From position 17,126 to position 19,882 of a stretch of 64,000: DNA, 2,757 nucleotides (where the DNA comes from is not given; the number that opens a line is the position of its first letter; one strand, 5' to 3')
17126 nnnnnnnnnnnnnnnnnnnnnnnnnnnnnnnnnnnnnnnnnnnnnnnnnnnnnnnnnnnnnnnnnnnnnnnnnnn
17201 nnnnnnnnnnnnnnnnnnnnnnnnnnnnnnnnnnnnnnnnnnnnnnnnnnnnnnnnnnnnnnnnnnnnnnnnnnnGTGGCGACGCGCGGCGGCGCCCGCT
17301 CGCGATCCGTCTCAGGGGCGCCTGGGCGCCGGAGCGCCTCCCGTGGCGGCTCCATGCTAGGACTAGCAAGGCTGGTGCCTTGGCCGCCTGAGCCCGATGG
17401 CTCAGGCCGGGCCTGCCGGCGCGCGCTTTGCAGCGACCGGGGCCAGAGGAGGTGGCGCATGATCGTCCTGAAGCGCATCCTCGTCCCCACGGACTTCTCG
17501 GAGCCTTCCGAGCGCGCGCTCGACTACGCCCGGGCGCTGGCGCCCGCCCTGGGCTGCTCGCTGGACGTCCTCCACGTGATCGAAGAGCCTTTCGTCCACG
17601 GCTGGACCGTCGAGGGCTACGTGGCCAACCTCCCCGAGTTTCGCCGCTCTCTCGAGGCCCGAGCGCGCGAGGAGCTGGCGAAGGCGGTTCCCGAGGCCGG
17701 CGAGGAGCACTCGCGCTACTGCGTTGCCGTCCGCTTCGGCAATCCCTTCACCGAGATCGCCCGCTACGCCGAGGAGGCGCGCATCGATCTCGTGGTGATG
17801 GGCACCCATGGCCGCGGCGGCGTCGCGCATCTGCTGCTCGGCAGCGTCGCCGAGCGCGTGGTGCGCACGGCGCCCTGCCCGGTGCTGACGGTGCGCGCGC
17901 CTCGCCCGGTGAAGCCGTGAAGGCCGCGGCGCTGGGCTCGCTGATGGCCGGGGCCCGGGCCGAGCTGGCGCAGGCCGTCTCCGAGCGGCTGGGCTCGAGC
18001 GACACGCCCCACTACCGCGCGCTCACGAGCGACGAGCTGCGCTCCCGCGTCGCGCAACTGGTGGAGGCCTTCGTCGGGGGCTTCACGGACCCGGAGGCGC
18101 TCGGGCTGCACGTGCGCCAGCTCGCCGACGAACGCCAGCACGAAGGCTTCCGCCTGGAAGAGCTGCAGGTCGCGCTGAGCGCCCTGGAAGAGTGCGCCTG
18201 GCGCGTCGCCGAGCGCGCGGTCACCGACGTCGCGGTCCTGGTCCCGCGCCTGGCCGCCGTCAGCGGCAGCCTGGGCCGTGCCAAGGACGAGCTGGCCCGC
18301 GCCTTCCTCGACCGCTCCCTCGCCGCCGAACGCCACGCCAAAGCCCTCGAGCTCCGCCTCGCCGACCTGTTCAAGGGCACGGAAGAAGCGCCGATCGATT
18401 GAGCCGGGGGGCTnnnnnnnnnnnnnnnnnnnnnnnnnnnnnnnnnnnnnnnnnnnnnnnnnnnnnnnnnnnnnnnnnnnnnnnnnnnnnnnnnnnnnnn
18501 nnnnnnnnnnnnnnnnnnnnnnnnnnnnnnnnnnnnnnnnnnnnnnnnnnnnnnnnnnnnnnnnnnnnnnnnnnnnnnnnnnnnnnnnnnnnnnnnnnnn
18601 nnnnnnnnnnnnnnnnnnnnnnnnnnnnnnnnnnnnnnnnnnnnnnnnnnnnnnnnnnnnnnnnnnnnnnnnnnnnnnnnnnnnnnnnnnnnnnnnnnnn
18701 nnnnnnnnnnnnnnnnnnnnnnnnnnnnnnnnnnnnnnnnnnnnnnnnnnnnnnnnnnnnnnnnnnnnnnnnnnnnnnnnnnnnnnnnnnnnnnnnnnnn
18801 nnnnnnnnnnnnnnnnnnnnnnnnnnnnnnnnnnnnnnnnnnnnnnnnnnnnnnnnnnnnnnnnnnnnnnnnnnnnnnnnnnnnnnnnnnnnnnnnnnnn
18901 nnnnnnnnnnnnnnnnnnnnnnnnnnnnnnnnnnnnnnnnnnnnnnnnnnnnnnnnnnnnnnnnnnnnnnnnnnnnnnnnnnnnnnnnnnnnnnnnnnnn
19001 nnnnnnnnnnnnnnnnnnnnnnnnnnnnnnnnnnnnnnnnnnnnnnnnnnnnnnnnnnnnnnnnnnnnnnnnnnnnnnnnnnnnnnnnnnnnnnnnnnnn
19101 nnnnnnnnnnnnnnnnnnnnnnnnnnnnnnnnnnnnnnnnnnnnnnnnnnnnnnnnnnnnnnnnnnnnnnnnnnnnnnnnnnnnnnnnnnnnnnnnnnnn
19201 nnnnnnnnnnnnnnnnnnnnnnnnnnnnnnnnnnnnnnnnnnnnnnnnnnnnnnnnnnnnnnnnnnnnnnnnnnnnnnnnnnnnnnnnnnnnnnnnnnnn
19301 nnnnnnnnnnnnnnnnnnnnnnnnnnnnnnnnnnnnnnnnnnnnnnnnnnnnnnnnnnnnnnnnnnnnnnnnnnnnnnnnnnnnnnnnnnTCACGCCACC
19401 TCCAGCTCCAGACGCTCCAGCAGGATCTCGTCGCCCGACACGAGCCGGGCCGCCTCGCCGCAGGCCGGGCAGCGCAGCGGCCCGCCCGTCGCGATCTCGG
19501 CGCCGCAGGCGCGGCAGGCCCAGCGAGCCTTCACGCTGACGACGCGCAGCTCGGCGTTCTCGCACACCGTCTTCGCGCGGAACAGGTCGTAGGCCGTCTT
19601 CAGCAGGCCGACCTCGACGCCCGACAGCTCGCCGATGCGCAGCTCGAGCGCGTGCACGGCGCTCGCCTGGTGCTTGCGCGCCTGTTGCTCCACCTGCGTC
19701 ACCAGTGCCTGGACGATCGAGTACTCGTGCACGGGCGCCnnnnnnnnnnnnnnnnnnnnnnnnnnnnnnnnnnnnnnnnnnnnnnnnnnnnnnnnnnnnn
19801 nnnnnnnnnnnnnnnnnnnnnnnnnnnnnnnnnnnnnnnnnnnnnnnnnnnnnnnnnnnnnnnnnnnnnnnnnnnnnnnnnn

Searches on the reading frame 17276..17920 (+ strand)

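Call 55: search_protein_families(library=pfam, proteins=[window:17276-17920:+], max_evalue=0.001)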
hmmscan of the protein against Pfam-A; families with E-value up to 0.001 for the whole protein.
window:17276-17920:+ (214 aa): 1 family
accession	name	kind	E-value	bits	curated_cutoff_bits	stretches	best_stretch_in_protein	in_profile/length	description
PF00582.32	Usp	-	8.6e-38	130.5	24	1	66-207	3-141/141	Universal stress protein family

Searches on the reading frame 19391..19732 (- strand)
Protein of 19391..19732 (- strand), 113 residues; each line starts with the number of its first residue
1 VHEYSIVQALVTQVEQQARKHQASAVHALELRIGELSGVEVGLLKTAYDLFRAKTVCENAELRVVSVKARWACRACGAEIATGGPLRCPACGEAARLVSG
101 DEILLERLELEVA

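Call 7: search_protein_families(library=pfam, proteins=[window:19391-19732:-])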
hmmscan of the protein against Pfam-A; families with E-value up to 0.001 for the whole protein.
window:19391-19732:- (113 aa): 1 family
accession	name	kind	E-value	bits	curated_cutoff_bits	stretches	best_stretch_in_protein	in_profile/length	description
PF01155.25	HypA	-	1.7e-29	102.6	28.9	1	1-109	1-111/112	Hydrogenase/urease nickel incorporation, metallochaperone, hypA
